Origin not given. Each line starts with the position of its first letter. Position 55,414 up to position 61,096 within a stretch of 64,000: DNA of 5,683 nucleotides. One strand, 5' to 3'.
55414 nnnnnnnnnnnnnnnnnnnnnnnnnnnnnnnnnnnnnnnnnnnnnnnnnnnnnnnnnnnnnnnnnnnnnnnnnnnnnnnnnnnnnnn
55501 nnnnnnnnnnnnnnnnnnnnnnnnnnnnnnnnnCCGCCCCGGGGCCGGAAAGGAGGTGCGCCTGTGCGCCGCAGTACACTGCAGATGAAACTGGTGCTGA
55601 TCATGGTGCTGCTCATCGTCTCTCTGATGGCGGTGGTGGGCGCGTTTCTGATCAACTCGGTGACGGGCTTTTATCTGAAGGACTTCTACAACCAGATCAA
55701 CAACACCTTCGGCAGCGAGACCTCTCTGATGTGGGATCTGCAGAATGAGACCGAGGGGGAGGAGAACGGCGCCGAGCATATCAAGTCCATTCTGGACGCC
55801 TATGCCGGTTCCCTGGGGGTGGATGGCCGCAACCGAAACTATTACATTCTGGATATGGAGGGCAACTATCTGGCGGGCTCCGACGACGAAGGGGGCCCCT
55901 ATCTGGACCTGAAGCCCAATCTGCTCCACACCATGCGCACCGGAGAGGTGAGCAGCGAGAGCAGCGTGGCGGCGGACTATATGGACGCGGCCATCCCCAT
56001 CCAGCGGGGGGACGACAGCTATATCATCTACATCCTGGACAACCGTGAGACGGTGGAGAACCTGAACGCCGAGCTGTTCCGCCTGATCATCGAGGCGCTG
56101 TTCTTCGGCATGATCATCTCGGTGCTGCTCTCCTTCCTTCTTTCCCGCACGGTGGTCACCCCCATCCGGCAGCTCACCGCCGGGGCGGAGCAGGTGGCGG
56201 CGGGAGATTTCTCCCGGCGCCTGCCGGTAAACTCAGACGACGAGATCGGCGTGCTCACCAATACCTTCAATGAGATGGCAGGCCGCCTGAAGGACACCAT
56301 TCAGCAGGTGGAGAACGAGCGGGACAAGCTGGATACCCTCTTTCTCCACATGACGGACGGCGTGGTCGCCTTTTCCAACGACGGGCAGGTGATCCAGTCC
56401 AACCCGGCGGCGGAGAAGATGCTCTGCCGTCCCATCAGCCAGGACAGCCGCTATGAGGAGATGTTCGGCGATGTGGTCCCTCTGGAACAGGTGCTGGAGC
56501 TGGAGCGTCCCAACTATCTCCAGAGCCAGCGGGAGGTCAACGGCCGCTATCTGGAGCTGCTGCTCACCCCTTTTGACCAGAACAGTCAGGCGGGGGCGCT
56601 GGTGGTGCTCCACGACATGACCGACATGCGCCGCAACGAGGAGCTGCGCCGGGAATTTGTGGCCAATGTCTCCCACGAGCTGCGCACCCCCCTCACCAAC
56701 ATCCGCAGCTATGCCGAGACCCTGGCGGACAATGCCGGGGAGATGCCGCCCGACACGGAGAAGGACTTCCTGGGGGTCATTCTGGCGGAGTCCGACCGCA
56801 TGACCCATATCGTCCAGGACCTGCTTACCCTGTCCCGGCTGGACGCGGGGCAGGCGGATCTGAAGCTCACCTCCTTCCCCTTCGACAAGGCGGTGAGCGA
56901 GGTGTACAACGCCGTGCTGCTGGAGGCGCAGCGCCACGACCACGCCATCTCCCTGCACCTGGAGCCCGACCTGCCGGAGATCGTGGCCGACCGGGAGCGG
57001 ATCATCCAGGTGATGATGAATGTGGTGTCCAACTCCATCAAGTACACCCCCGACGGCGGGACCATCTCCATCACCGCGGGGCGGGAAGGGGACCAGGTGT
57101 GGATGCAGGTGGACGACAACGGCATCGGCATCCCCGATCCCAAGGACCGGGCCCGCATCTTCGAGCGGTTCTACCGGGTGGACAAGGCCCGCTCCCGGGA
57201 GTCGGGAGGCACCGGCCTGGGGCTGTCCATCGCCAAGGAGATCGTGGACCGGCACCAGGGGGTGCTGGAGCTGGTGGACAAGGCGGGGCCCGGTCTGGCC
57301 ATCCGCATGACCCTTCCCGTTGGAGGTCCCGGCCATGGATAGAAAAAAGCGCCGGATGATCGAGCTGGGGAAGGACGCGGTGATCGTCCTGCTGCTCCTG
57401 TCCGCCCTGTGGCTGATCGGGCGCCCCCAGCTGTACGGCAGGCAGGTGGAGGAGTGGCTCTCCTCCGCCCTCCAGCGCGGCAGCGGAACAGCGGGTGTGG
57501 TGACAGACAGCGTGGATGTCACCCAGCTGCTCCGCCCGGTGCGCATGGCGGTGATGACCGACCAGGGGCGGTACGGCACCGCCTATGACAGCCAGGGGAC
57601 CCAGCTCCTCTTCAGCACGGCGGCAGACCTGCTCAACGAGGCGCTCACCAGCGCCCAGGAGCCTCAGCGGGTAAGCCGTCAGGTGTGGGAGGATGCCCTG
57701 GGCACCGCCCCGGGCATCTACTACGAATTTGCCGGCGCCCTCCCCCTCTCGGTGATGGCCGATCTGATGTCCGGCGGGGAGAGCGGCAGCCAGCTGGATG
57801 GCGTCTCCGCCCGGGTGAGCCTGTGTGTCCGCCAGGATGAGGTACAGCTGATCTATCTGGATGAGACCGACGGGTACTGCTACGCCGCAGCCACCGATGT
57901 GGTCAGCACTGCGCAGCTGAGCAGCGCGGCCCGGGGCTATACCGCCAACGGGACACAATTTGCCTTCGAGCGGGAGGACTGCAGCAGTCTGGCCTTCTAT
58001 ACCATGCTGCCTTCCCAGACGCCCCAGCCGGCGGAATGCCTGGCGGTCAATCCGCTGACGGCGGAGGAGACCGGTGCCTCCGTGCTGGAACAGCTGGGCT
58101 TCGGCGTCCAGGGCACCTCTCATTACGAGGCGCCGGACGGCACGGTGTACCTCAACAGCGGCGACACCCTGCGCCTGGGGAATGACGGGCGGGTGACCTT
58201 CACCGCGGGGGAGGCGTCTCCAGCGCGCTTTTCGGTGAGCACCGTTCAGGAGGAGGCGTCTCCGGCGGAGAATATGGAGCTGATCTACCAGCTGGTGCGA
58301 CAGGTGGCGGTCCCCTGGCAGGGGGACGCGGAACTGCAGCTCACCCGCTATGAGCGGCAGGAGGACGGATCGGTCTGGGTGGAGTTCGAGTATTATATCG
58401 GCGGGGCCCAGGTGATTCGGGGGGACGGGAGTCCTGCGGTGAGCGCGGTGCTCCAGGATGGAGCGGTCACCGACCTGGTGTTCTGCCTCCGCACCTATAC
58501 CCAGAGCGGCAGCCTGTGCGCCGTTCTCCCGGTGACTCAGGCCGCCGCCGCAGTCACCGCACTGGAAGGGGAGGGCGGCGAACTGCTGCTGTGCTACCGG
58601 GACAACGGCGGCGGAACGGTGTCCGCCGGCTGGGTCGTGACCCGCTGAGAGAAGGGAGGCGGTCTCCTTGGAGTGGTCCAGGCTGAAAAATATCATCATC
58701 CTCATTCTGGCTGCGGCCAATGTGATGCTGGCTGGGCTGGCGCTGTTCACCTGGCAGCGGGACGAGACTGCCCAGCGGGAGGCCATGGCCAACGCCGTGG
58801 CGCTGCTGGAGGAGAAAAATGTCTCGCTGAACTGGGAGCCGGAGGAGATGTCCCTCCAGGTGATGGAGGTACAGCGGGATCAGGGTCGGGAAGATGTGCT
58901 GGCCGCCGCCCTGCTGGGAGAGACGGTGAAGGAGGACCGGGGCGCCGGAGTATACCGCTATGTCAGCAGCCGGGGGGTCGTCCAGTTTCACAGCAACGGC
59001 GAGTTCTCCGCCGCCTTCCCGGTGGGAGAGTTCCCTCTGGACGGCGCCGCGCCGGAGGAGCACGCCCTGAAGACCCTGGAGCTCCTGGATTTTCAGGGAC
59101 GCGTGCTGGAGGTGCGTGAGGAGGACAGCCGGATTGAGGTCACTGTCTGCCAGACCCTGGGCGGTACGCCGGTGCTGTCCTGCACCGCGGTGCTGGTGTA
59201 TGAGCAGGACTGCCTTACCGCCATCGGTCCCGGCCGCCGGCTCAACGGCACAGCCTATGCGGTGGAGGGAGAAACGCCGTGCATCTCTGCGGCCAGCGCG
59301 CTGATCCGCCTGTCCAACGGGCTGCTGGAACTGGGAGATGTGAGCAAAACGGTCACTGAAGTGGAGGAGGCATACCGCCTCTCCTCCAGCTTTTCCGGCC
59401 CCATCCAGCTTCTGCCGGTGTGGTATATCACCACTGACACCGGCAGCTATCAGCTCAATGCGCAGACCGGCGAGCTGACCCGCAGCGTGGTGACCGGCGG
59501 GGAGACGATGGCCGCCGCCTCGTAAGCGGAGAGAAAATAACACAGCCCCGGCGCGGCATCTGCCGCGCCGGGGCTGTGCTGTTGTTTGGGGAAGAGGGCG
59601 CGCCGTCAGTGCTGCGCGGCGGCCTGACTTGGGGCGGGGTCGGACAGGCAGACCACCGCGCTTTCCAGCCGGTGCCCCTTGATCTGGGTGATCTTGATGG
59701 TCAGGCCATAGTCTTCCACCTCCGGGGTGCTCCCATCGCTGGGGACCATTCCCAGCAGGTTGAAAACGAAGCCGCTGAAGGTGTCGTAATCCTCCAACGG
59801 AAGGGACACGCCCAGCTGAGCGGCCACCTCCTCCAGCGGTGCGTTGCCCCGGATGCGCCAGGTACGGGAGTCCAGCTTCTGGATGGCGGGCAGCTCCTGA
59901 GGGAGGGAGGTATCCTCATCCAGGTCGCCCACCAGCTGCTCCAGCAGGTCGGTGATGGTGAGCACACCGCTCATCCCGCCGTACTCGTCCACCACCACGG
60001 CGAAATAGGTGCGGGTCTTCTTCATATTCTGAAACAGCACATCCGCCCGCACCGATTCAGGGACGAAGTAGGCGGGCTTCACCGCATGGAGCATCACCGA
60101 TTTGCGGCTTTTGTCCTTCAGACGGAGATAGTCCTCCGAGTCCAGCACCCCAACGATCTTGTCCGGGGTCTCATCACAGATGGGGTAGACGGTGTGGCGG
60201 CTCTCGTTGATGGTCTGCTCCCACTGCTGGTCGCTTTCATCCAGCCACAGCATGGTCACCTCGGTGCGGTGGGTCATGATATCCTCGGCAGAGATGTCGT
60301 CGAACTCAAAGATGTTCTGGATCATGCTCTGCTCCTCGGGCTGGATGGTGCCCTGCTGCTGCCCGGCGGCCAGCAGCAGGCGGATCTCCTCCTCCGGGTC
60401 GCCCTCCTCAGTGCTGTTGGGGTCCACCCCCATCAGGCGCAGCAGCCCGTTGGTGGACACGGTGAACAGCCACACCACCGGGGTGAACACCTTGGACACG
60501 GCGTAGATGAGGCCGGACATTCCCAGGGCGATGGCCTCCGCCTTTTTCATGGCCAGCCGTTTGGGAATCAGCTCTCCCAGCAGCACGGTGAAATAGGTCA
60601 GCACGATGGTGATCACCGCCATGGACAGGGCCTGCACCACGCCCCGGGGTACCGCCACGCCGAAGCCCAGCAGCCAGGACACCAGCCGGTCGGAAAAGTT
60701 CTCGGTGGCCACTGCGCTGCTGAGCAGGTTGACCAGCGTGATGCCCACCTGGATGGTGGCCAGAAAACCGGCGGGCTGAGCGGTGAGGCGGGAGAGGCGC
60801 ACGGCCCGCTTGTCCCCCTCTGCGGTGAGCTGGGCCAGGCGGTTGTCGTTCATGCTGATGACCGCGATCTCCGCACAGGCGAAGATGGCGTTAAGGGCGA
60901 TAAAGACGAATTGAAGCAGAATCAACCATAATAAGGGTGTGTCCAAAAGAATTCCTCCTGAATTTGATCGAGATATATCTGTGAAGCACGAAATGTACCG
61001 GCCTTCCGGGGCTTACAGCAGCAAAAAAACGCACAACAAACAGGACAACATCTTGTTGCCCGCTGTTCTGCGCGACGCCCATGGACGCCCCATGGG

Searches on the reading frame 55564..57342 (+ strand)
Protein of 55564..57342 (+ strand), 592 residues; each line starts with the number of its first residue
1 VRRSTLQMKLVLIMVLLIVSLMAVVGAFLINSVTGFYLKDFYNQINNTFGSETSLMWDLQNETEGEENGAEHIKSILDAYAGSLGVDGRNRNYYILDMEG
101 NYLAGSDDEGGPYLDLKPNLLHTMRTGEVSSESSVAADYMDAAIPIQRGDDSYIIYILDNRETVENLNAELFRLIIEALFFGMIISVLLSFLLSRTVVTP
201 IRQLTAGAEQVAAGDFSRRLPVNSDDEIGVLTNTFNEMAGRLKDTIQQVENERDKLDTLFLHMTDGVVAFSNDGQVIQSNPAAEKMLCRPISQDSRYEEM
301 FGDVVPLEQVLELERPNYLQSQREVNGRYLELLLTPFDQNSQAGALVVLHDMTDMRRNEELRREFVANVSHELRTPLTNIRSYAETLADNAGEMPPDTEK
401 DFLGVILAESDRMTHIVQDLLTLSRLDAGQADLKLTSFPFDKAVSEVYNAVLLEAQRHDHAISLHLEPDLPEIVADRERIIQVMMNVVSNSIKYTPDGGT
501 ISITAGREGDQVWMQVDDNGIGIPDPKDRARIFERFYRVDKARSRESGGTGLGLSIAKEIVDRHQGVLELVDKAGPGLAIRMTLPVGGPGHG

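Call 14: search_protein_families(library=ncbifam, proteins=[window:55564-57342:+], max_evalue=1e-20)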
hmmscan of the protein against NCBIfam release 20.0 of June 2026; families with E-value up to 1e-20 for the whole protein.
window:55564-57342:+ (592 aa): 51 families (the best 25 are shown)
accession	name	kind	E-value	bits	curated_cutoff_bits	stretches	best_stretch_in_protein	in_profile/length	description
NF033092.0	HK_WalK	equivalog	4.7e-129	431.6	725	1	5-586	4-594/594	cell wall metabolism sensor histidine kinase WalK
NF046044.1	PnpS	equivalog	3.3e-102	342.4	400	1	200-585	1-390/390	two-component system histidine kinase PnpS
TIGR02966.1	phoR_proteo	equivalog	3e-80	269.7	334.2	1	250-581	2-330/333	phosphate regulon sensor histidine kinase PhoR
NF033093.1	HK_VicK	exception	6.2e-75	252.5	680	1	169-585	9-434/448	cell wall metabolism sensor histidine kinase VicK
NF045911.1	TCSHisKinNblS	equivalog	2.9e-71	240.6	1000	1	139-584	145-618/621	two-component system sensor histidine kinase NblS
NF040691.1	MtrAB_MtrB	equivalog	1.4e-70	238.8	450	1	352-585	261-491/507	MtrAB system histidine kinase MtrB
NF008468.0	PRK11360.1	equivalog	7.6e-64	216.1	646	1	124-586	144-608/616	two-component system sensor histidine kinase AtoS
NF012163.2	BaeS_SmeS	equivalog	7e-60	203.2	500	1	355-585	233-457/457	sensor histidine kinase efflux regulator BaeS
NF007837.0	PRK10549.1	equivalog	9.7e-56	189.4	603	1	355-586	233-458/466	envelope stress sensor histidine kinase BaeS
TIGR01386.1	cztS_silS_copS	subfamily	1e-55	189.6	292.55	1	364-571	243-444/457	heavy metal sensor histidine kinase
NF041210.1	his_kin_PieS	equivalog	1.7e-55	188.9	850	1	352-586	240-470/474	two component system sensor histidine kinase PieS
NF008235.0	PRK11006.1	equivalog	9.1e-51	173.1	390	1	167-585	10-422/431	phosphate regulon sensor histidine kinase PhoR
NF053855.1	HisKinPhoRBctds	equivalog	1.2e-50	172.5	500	1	179-583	165-580/583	two-component system sensor histidine kinase PhoR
NF007007.0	PRK09470.1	equivalog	3.1e-50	171.4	486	1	362-586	245-459/463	envelope stress sensor histidine kinase CpxA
NF041735.1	hist_kin_RppB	equivalog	6.4e-50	170.2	400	1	363-585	217-438/438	two-component system sensor histidine kinase RppB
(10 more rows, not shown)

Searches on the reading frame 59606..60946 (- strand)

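Call 14: search_protein_families(library=ncbifam, proteins=[window:59606-60946:-], max_evalue=1e-20)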
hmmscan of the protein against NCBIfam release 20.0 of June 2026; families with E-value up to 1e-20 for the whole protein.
window:59606-60946:- (446 aa): 4 families
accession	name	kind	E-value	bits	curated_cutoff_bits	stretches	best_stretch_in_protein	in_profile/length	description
NF052568.1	PolamExpPaeASal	equivalog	3.1e-70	237.2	500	1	9-428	5-418/424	polyamine export protein PaeA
NF008604.1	PRK11573.1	equivalog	1.1e-49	169.4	475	1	8-424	9-408/428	hypothetical protein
TIGR03520.1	GldE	subfamily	3.9e-45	154.6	376.05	1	14-419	3-394/408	gliding motility-associated protein GldE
NF011675.0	PRK15094.1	equivalog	2e-34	119.3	379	1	185-438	34-285/292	CNNM family magnesium/cobalt transport protein CorC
